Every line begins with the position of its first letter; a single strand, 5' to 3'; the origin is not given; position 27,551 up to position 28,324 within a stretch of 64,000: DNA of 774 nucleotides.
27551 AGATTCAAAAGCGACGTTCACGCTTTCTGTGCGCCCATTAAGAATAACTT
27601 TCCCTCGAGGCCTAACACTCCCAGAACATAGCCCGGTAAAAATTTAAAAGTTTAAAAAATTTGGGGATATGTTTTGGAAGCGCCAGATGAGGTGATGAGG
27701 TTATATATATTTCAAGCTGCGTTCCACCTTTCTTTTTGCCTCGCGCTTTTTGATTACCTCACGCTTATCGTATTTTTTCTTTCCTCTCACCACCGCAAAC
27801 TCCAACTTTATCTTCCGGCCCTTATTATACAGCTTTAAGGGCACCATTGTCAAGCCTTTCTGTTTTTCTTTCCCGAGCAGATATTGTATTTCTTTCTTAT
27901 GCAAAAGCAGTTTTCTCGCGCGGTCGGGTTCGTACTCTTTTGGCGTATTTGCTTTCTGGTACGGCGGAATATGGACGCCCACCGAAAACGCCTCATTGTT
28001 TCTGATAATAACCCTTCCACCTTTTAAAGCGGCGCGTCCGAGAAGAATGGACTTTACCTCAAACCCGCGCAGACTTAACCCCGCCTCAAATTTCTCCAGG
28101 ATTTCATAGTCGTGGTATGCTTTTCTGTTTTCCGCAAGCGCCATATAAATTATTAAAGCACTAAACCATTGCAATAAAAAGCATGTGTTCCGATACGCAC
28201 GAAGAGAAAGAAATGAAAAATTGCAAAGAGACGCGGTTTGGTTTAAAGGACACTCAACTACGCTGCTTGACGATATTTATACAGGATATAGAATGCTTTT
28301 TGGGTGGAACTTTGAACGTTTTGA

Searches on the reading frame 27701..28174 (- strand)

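Call 75: search_protein_families(library=pfam, proteins=[window:27701-28174:-], max_evalue=0.001)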
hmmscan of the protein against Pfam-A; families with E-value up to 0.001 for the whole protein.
window:27701-28174:- (157 aa): 1 family
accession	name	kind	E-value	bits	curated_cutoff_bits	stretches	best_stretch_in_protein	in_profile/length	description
PF01668.23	SmpB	-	1.3e-49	168.2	27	1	14-155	2-142/143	SmpB protein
